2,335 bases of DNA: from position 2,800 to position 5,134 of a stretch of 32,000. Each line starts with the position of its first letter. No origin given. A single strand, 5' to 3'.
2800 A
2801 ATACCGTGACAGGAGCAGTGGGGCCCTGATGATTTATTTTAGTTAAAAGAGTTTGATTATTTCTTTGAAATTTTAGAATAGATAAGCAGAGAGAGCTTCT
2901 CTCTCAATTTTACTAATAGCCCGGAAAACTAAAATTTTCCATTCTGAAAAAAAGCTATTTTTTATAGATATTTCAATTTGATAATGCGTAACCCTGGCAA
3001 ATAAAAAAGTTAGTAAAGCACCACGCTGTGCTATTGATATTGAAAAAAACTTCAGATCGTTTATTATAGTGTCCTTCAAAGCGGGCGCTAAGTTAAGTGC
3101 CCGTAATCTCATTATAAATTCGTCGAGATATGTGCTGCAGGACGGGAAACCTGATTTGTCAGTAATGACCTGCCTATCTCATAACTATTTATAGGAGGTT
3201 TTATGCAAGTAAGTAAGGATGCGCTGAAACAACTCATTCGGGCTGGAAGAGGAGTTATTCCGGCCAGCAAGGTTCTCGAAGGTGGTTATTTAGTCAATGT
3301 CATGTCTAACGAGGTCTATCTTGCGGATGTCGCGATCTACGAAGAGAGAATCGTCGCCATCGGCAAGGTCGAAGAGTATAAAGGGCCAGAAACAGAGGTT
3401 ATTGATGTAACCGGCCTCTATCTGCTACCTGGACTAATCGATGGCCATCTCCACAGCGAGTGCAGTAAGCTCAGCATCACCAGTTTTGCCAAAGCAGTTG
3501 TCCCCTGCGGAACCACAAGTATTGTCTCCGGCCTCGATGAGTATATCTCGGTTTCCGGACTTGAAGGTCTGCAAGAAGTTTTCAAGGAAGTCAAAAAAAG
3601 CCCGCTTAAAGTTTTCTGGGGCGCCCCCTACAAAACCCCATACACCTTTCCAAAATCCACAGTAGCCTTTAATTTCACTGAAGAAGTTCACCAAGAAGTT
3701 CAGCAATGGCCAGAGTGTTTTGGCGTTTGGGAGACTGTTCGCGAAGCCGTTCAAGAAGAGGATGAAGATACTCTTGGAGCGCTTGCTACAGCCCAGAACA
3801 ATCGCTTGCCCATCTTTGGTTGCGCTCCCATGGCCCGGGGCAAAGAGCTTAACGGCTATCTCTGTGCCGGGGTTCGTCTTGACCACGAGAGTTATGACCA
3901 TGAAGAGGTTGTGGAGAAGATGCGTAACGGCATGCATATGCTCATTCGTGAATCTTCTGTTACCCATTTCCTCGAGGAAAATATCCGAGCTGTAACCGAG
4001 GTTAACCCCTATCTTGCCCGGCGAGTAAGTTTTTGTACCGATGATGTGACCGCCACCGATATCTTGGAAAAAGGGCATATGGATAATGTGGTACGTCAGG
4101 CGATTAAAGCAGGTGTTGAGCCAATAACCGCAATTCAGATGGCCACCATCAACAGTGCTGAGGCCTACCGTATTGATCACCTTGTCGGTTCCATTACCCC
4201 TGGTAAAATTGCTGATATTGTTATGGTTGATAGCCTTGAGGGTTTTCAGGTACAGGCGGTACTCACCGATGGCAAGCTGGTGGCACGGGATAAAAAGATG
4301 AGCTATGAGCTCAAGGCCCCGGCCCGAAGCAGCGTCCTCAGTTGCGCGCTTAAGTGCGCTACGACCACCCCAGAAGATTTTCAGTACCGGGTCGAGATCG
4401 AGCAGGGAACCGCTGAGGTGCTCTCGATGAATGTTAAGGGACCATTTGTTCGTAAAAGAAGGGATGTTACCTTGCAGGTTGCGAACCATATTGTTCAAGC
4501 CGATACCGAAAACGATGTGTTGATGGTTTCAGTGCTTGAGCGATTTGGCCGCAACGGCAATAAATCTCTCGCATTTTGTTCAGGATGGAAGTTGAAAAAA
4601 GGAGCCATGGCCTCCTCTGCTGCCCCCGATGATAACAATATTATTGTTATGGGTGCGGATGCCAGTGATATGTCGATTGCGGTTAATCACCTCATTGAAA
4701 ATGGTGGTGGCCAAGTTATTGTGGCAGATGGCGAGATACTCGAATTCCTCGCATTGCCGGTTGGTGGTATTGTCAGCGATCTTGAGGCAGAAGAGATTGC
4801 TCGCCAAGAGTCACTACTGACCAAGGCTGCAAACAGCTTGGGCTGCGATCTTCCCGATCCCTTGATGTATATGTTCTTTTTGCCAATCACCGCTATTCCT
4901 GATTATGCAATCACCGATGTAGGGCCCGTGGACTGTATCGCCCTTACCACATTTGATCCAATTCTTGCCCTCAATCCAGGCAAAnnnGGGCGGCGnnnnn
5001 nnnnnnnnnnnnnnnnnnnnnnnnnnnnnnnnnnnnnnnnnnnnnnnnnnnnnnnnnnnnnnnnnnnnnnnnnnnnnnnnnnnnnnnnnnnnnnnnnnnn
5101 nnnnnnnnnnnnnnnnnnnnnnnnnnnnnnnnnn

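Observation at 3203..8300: Tandem adenine-deaminase paralogues in one operon; the upstream copy has replaced several conserved histidines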

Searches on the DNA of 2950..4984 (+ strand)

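Call 54: search_rna_families(sources=[L002, L005, L008, L011, L020, L033, L047, L053], threshold=gathering)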
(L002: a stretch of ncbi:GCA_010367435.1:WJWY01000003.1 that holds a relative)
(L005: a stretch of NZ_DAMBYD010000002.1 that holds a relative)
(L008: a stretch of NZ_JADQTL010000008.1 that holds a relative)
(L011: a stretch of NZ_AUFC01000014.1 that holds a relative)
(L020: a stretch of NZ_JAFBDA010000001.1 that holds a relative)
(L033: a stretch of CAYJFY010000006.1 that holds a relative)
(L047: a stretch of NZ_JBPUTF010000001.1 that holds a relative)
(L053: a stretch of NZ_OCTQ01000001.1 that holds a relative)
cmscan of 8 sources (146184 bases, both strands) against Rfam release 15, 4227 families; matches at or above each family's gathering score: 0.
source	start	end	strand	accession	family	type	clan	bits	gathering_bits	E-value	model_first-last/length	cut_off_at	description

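Call 63: search_rna_families(source=window, start=2950, end=3230, threshold=evalue, max_evalue=10, show_alignments=3)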
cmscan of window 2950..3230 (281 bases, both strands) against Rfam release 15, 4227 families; matches with E-value up to 10: 3.
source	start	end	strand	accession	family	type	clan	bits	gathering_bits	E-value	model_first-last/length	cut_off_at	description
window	3009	3107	+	RF02379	csRNA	Gene; sRNA;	-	18.9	57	3.6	1-93/93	no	Cia-dependent small RNA csRNA1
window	3088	3215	-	RF02185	ST7-OT3_3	Gene; lncRNA;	-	15.6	50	5.4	1-116/116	no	ST7 overlapping transcript 3 conserved region 3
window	2996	3073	+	RF00300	snoZ221_snoR21b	Gene; snRNA; snoRNA; CD-box;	-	14.8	44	1.8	1-91/91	no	Small nucleolar RNA Z221/R21b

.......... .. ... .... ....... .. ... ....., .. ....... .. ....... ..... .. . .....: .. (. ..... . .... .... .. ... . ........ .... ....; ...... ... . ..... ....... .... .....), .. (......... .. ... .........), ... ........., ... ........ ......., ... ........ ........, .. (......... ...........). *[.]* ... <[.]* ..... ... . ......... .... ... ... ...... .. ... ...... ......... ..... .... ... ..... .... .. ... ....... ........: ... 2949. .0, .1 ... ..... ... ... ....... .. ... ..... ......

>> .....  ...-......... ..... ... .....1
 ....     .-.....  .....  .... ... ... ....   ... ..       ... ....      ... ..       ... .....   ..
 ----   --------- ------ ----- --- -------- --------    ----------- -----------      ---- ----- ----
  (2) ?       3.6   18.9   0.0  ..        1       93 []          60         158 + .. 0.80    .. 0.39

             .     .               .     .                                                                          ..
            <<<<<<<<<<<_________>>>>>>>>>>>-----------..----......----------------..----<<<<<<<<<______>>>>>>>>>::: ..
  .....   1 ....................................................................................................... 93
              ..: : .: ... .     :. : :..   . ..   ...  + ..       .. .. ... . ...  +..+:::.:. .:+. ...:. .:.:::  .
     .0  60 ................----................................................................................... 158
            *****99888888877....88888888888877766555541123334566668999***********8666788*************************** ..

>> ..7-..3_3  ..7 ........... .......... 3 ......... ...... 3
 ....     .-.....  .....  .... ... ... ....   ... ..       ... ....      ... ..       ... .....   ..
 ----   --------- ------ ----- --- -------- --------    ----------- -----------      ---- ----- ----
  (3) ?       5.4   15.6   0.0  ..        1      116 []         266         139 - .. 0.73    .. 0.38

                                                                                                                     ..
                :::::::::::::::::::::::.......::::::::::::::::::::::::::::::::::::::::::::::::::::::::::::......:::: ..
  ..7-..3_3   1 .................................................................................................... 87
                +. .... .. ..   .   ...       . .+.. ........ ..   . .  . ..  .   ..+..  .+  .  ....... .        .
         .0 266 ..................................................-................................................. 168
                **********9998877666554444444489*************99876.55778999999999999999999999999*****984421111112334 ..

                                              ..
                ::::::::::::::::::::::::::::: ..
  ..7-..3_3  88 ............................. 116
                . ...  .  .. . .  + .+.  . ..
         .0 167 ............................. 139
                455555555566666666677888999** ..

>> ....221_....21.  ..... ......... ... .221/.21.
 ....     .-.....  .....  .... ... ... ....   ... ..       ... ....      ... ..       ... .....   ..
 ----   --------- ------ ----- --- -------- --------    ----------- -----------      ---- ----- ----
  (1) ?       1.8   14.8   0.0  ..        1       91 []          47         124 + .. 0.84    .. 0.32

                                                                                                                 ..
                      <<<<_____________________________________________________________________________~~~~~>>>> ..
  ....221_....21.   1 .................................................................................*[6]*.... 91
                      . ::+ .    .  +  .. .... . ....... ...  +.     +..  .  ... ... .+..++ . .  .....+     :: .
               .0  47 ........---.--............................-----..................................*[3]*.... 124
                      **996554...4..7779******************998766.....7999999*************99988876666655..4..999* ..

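Call 81: build_rna_model(alignment_id=A2, structure=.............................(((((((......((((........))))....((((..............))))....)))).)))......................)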
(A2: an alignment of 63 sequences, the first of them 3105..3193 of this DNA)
Model R1 built from alignment A2 (63 sequences, 118 columns); structure: as given.
model positions 90; base pairs 15; branch points 1; effective number of sequences 9.38; information 0.633 bits per position. Calibrated on 0.2 Mb of random sequence (short: E-values are rough).
structure used (alignment columns):
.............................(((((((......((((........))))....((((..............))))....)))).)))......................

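Call 82: search_with_rna_model(model_id=R1, sources=[window, L059, L060, L061, L062, L063, L064, L065, L066, L067, L068, L069, L070, L071, L072, L073, L074, L075, L076, L077, L078, L079, L080, L081, L082, L083, L084, L085, L086, L087, L088, L089, L090, L091, L092, L093, L094, L095, L096, L097, L098, L099, L100, L101, L102, L103, L104, L105, L106, L107, L108, L109, L110, L111, L112, L113, L114, L115, L116, L117, L118, L119, L120, L121, L122, L123, L124, L125, L126, L127, L128, L129, L130, L131, L132, L133, L134, L135, L136, L137, L138, L139, L140], max_evalue=0.01)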
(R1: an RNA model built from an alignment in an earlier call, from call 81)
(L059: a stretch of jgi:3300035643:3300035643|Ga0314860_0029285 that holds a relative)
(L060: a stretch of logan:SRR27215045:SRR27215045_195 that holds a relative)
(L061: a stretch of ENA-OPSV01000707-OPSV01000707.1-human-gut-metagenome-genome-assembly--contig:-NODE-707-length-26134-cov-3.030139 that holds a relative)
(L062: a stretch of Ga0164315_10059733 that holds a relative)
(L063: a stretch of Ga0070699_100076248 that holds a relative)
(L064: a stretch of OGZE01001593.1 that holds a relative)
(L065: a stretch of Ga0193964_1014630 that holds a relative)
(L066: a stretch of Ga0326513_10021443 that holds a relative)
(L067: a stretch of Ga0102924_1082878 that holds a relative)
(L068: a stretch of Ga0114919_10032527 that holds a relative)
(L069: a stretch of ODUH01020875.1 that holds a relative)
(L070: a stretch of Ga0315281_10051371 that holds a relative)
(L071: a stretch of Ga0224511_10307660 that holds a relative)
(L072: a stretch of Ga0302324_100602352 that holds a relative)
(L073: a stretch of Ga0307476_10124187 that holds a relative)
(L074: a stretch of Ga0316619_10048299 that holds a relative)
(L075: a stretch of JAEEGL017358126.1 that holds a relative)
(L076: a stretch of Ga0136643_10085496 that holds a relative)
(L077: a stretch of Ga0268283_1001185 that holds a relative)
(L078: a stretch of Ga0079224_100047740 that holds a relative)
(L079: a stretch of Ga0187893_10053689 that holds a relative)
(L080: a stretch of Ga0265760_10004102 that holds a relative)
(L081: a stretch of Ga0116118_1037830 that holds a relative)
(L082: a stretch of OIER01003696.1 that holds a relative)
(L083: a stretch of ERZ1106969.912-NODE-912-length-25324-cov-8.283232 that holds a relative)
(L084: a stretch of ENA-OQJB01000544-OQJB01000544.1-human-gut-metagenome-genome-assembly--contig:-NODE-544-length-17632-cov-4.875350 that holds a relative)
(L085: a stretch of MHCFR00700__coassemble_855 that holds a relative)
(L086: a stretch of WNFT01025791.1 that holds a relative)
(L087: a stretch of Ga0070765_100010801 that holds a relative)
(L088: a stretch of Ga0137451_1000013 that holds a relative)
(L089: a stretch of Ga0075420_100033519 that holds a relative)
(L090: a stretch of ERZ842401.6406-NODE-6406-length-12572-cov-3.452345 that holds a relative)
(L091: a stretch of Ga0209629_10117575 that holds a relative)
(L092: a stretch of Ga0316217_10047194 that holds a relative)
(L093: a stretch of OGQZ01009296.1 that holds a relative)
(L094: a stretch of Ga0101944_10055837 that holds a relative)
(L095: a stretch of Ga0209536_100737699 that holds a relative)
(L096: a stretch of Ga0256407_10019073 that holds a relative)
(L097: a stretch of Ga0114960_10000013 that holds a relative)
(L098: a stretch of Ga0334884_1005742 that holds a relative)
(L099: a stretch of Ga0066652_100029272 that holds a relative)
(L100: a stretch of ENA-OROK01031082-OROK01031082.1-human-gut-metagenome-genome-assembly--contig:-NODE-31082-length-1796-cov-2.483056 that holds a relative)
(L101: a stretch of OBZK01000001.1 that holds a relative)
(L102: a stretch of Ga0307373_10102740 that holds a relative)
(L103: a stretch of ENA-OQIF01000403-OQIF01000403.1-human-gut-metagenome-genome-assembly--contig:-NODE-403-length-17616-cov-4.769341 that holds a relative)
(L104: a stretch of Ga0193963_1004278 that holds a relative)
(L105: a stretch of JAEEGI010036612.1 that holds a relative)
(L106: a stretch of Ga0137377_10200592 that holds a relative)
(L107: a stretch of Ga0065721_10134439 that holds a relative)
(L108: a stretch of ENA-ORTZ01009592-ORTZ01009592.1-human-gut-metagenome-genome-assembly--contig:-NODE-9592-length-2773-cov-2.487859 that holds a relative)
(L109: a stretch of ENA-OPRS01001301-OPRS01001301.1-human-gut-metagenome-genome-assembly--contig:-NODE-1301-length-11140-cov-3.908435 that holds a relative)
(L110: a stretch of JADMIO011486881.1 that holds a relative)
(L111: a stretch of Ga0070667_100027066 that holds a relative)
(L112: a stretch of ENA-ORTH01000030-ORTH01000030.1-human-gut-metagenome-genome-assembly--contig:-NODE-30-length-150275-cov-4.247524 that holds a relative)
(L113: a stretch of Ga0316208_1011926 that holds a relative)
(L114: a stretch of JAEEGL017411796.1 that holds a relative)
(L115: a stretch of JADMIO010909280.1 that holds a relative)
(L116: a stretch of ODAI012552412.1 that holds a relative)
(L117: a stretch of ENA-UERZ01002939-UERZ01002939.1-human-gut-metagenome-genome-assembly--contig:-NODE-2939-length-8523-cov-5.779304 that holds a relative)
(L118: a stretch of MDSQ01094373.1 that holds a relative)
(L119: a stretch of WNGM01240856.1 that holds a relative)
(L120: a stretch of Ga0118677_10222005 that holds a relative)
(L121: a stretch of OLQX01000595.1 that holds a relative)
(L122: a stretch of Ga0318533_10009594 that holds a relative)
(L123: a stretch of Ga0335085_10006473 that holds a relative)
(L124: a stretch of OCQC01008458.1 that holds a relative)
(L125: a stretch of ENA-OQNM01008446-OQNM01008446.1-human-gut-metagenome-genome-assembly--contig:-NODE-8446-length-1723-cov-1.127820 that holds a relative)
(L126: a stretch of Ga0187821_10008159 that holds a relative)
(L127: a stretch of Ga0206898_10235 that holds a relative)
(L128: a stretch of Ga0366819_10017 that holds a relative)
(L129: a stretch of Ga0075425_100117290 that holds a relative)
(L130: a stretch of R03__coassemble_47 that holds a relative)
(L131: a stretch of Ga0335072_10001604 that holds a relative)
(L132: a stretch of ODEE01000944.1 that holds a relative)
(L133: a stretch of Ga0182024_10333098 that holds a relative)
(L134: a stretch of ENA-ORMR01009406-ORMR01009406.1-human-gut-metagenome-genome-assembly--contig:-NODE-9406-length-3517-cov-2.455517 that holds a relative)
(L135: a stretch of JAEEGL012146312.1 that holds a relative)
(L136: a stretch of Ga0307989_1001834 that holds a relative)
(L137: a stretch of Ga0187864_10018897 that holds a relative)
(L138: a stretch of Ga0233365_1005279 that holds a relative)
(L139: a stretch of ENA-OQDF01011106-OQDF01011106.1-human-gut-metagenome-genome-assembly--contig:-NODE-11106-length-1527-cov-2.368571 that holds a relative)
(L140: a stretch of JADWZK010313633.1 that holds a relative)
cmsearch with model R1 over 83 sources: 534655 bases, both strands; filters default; matches with E-value up to 0.01: 18.
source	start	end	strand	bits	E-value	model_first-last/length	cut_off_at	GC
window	3106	3194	+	79.4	5e-12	1-90/90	no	0.38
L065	1764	1851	+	75.9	2.5e-11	1-90/90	no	0.41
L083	5935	6022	+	69.9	4e-10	1-90/90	no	0.36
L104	2924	3016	-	68.8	6.6e-10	1-90/90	no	0.34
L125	774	861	+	68.7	6.8e-10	1-90/90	no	0.38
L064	4160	4246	+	66.3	2.1e-09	1-90/90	no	0.38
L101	11103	11189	-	66.3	2.1e-09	1-90/90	no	0.38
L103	3182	3268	+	66.3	2.1e-09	1-90/90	no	0.38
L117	107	193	+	66.3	2.1e-09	1-90/90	no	0.38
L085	704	788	+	64.3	5.1e-09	1-90/90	no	0.38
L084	1077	1163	-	63.3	7.9e-09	1-90/90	no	0.38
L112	8552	8633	-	63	9.1e-09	1-90/90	no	0.38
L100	164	255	+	54.4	4.7e-07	1-90/90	no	0.36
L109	3934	4025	+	54.4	4.7e-07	1-90/90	no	0.36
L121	7156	7247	-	54.4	4.7e-07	1-90/90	no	0.36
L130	9786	9882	+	54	5.7e-07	1-90/90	no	0.35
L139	1212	1303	-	53.8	6.3e-07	1-90/90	no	0.37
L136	6696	6783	+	36.2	0.002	1-90/90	no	0.45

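Call 90: search_with_rna_model(model_id=R1, sources=[L181, L182, L059, L060], max_evalue=1)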
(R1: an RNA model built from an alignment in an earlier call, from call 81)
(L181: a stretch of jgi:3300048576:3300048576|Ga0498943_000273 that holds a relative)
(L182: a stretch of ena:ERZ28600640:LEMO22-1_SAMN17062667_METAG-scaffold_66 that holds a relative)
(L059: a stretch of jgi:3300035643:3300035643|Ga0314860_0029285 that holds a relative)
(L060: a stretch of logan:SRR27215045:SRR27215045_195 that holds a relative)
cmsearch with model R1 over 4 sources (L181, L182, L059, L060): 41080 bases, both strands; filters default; matches with E-value up to 1: 1.
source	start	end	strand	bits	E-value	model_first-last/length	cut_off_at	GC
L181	3105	3194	+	72.7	8.3e-12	1-90/90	no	0.51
